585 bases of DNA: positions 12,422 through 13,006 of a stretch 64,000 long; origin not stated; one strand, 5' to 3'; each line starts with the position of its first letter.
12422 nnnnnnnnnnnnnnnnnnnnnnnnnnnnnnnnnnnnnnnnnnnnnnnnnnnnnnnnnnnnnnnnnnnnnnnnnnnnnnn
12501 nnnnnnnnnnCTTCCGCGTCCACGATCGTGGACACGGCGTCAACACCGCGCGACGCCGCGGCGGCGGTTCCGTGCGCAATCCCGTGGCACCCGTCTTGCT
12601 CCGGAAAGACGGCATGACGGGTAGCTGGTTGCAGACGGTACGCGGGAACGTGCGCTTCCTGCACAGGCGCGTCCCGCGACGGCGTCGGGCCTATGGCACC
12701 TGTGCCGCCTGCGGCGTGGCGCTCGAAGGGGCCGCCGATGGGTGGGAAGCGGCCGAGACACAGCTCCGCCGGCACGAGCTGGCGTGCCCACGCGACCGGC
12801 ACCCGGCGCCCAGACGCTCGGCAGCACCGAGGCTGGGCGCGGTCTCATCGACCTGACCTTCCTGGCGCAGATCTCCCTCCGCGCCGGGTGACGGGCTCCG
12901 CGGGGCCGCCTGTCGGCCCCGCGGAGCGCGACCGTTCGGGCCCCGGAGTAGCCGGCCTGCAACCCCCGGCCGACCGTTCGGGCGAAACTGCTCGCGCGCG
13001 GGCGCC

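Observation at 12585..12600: Consensus-perfect sigma-54 promoter immediately downstream of a GAF sigma-54 activator gene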

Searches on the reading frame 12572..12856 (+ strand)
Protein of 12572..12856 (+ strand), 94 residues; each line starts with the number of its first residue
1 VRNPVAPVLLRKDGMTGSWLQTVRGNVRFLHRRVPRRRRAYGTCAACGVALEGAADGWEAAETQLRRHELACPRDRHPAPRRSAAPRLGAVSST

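Call 9: search_protein_families(library=pfam, proteins=[window:12572-12856:+], max_evalue=0.01)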
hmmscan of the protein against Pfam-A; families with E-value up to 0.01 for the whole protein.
window:12572-12856:+ (94 aa): 0 families

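Call 28: find_homologous_proteins(query=window:12614-12853:+, max_evalue=0.01)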
Query seq(80 aa): 8 candidates shared short words with the query, none scored E <= 0.01.

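Call 42: find_homologous_proteins(query=A3, max_evalue=0.01)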
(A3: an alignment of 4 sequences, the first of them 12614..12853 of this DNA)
Query A3 (4 sequences) (80 aa, profile of the alignment): 2 proteins with E <= 0.01 among 586 candidates.
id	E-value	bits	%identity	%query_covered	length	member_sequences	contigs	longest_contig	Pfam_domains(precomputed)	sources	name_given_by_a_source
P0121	9.5e-28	114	42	55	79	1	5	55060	-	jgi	jgi:hypothetical protein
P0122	6.0e-8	50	38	59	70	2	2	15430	-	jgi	jgi:hypothetical protein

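Call 43: find_encoding_contigs(protein=P0122, flank=6000, max_places=3)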
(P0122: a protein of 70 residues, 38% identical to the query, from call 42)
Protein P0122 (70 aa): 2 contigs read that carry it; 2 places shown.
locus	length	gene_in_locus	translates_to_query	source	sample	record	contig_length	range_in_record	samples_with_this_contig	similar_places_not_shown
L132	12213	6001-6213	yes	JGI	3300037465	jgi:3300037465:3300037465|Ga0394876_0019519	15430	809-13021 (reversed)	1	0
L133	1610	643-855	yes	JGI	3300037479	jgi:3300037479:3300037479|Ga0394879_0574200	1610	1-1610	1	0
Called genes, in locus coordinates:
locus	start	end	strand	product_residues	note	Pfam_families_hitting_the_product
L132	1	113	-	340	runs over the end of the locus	PF02633:Creatininase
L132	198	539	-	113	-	PF02036:SCP2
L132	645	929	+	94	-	-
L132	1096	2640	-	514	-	PF01590:GAF, PF13185:GAF_2, PF13492:GAF_3, PF00158:Sigma54_activat, PF14532:Sigma54_activ_2, PF07728:AAA_5, PF25601:AAA_lid_14, PF02954:HTH_8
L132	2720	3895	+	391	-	PF22691:Thiolase_C_1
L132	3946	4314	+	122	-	PF12172:zf-ChsH2, PF01796:OB_ChsH2_C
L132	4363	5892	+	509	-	PF01590:GAF, PF13185:GAF_2, PF00158:Sigma54_activat, PF13191:AAA_16 (weak), PF14532:Sigma54_activ_2, PF07728:AAA_5, PF25601:AAA_lid_14, PF02954:HTH_8 (weak)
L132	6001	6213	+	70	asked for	-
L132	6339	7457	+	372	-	PF06580:His_kinase, PF02518:HATPase_c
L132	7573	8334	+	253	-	PF00072:Response_reg, PF04397:LytTR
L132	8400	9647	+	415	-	PF13519:VWA_2 (faint), PF00092:VWA (weak)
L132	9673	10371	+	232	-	PF01618:MotA_ExbB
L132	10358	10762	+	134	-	PF02472:ExbD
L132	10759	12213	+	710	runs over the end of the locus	PF07719:TPR_2 (faint), PF13174:TPR_6 (faint), PF13424:TPR_12 (faint), PF13432:TPR_16 (weak)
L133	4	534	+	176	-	PF00158:Sigma54_activat (weak), PF25601:AAA_lid_14, PF02954:HTH_8 (weak)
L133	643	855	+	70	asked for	-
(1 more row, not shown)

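Call 52: predict_structure(alignment_id=A4)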
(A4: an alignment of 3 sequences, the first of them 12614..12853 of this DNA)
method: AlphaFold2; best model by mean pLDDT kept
length: 80 residues; sequences in the alignment: 3
mean_pLDDT: 60.2   pTM: 0.38
mean pLDDT of the five models: 60.2, 60.2, 60.1, 58.8, 57.5
residues with pLDDT >= 90: 0; 70-90: 20; 50-70: 44; < 50: 16
segments of 3 or more residues with pLDDT < 50: 1-4, 14-21
pLDDT, mean of each block of 10 residues (from residue 1): 50 48 61 68 72 76 52 54
secondary structure, 60 per line:
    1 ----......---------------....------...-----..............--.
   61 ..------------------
elements in order: H5-10 E26-29 E36-38 H44-57

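Call 53: search_protein_representatives(alignment_id=A4)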
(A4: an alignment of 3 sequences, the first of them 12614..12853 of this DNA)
Query: 3 sequences, 79 profile positions. Proteins with E-value up to 0.001 (for the whole library): 16; up to 1e-10: 13; up to 1e-30: 0. The best 16 are listed.
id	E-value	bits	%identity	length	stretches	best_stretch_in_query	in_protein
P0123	1.3e-19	86.4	-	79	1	3-79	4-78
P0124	3.6e-18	81.8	-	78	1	1-79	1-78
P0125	5.1e-18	81.3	-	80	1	5-78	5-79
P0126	3.8e-17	78.5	-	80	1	1-77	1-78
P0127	2.5e-16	75.8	-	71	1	10-79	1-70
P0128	7.1e-16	74.4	-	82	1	1-75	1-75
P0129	2.3e-15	72.8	-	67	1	10-68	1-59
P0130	4.5e-14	68.6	-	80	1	4-79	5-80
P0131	5.9e-14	68.3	-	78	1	1-78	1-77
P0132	1.4e-13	67.1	-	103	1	4-58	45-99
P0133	1.2e-11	60.9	-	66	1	15-79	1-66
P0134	1.7e-11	60.3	-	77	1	1-68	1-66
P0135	3.5e-11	59.4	-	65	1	23-65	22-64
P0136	8.1e-10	55.0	-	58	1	20-79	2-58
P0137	1.3e-09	54.4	-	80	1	6-73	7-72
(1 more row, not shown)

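Call 56: find_encoding_contigs(protein=P0126, flank=4000, max_places=3)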
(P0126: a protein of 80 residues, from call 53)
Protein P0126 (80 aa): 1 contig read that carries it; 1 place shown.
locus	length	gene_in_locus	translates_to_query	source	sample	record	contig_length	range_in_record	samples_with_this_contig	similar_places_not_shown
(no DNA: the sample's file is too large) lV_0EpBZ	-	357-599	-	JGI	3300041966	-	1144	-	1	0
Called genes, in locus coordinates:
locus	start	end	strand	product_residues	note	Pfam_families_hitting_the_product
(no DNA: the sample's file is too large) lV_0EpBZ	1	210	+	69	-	?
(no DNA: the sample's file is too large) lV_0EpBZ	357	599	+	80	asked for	-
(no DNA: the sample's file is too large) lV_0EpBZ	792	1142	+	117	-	?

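Call 57: find_encoding_contigs(protein=P0131, flank=4000, max_places=3)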
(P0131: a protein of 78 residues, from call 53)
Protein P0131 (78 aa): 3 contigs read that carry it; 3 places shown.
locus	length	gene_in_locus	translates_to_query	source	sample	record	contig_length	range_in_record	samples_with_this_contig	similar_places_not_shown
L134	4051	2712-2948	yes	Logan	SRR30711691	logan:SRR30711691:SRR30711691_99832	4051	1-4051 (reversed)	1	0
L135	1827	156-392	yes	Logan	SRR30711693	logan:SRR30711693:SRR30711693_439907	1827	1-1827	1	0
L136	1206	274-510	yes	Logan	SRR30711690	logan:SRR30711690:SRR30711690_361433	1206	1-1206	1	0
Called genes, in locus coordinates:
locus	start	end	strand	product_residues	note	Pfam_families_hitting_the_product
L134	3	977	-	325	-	?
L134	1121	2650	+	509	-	PF01590:GAF, PF13185:GAF_2, PF00158:Sigma54_activat, PF13191:AAA_16 (weak), PF14532:Sigma54_activ_2, PF00004:AAA (faint), PF07728:AAA_5 (weak), PF25601:AAA_lid_14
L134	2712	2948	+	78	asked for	-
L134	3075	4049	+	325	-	?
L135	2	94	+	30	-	?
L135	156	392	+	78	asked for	-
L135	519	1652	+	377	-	PF06580:His_kinase, PF02518:HATPase_c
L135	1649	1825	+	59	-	?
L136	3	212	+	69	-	?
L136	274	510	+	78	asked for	-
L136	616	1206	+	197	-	?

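Call 60: find_encoding_contigs(protein=P0128, flank=4000, max_places=4)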
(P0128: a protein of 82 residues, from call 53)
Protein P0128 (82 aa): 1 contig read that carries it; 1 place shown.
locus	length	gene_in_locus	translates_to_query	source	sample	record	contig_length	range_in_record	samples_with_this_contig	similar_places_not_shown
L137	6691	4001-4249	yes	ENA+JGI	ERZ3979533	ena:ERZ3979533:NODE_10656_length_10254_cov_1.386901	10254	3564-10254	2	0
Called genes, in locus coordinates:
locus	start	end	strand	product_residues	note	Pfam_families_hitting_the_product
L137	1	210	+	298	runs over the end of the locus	-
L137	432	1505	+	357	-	-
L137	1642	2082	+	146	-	-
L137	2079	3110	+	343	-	PF00348:polyprenyl_synt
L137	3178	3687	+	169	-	-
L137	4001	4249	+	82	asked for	-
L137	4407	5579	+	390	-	PF06580:His_kinase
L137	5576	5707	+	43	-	-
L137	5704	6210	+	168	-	PF00072:Response_reg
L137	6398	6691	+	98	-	?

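Call 61: find_encoding_contigs(protein=P0137, flank=4000, max_places=4)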
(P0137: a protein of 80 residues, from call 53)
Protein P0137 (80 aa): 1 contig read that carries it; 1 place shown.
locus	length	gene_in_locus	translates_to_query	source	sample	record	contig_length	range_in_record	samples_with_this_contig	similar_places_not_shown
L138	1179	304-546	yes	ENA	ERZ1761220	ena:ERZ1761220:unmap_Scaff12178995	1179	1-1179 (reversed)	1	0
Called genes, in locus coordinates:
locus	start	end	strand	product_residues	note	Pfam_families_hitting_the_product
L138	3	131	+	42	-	?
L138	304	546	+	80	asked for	-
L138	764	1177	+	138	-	?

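Call 64: fold_search(model_id=the predicted structure, library=pdb)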
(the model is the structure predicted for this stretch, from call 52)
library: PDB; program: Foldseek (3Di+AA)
matches with E <= 10: 1; with E <= 0.001: 0
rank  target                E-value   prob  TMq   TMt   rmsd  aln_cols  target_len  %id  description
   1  2yuc_MODEL_1_A        6.2e+00  0.11  0.32  0.34   2.7        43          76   21  Solution structure of the TRAF-type zinc finger domains (102-164) from human TNF receptor associated factor 4 (released 2008-04-08)

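Call 69: search_protein_families(library=pfam, alignment_id=A8, max_evalue=1)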
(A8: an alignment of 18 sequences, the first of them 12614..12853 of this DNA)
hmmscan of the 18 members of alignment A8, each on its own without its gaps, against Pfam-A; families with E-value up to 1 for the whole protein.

A. member 1, window:12614-12853:+ (80 aa): 0 families

B. families by the number of members that match (of 18 scanned): 21 families
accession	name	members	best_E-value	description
PF25207.1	DUF7837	9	0.0065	Domain of unknown function (DUF7837)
PF13824.12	zf-Mss51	3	0.092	Zinc-finger of mitochondrial splicing suppressor 51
PF19371.4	DUF5946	2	0.0012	Family of unknown function (DUF5946)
PF24460.1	DUF7575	2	0.028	Domain of unknown function (DUF7575)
PF14149.11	YhfH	2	0.052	YhfH-like protein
PF01623.22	Carla_C4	2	0.053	Carlavirus putative nucleic acid binding protein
PF23455.1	DUF7129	2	0.22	Domain of unknown function (DUF7129)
PF11154.13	DUF2934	1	0.0077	Protein of unknown function (DUF2934)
PF03900.20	Porphobil_deamC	1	0.0077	Porphobilinogen deaminase, C-terminal domain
PF23447.1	DUF7128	1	0.024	Domain of unknown function (DUF7128)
PF13005.12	zf-IS66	1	0.029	zinc-finger binding domain of transposase IS66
PF13248.11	Zn_ribbon_3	1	0.039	zinc-ribbon domain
PF25232.1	DUF7848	1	0.057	Domain of unknown function (DUF7848)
PF02591.20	Zn_ribbon_9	1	0.076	C4-type zinc ribbon domain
PF19335.5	HMBD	1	0.091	Heavy metal binding domain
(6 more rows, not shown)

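Call 74: predict_structure(alignment_id=A8)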
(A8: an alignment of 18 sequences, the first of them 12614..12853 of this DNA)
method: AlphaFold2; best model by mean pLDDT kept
length: 80 residues; sequences in the alignment: 18
mean_pLDDT: 68.6   pTM: 0.41
mean pLDDT of the five models: 68.6, 68.0, 67.4, 67.3, 65.9
residues with pLDDT >= 90: 0; 70-90: 34; 50-70: 41; < 50: 5
segments of 3 or more residues with pLDDT < 50: none
pLDDT, mean of each block of 10 residues (from residue 1): 55 53 71 81 82 85 56 65
secondary structure, 60 per line:
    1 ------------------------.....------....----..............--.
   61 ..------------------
elements in order: E25-29 E36-39 H44-57

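Call 104: search_protein_families(library=ncbifam, alignment_id=A8, max_evalue=0.1)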
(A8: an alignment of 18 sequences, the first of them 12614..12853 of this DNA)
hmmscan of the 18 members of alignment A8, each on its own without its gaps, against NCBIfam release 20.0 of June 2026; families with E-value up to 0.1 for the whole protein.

A. member 1, window:12614-12853:+ (80 aa): 0 families

B. families by the number of members that match (of 18 scanned): 4 families
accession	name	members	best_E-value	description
NF033497.1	rubre_like_arch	4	0.0018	rubrerythrin-like domain-containing protein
NF009251.0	PRK12607.1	1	0.0063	phosphoribosylaminoimidazolesuccinocarboxamide synthase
NF006224.0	PRK08351.1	1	0.042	DNA-directed RNA polymerase subunit E''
NF001669.0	PRK00432.1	1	0.076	30S ribosomal protein S27ae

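Call 105: search_solved_structures(query=A8, max_evalue=1)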
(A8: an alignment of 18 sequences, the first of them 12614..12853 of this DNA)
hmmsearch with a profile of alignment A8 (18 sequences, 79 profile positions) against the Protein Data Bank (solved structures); distinct sequences matched with E-value up to 1: 18.
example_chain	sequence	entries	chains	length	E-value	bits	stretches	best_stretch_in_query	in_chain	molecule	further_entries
1mey_C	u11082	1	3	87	0.0013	21.8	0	19-41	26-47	CONSENSUS ZINC FINGER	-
2k5c_A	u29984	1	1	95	0.0037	20.3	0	28-50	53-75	uncharacterized protein PF0385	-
2i13_A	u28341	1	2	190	0.0043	20.1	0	18-37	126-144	Aart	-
1ile_A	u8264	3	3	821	0.0087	19.1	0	24-38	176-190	ISOLEUCYL-TRNA SYNTHETASE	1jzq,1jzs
2lo4_A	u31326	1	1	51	0.054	16.5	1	1-36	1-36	Optineurin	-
1ctl_A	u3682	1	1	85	0.11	15.5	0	29-39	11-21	AVIAN CYSTEINE RICH PROTEIN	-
2o13_A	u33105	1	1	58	0.13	15.4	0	28-39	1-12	Muscle LIM protein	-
5k2m_E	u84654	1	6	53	0.23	14.5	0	24-40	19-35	Probable lysine biosynthesis protein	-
5aaz_A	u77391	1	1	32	0.25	14.4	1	21-36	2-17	OPTINEURIN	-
7oje_A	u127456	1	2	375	0.27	14.3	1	28-74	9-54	Lys-63-specific deubiquitinase ZUFSP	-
3ir9_A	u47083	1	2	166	0.33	14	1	22-38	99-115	Peptide chain release factor subunit 1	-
7aoc_I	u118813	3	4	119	0.39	13.8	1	29-48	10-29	DNA-directed RNA polymerase I subunit RPA12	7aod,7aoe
8ovl_A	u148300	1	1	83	0.59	13.2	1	22-39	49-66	Copper-translocating P-type ATPase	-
7oqy_Y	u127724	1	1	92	0.64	13.1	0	23-35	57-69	DNA-directed RNA polymerase, subunit M (RpoM-2)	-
1g25_A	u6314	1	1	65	0.66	13.1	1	25-38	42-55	CDK-ACTIVATING KINASE ASSEMBLY FACTOR MAT1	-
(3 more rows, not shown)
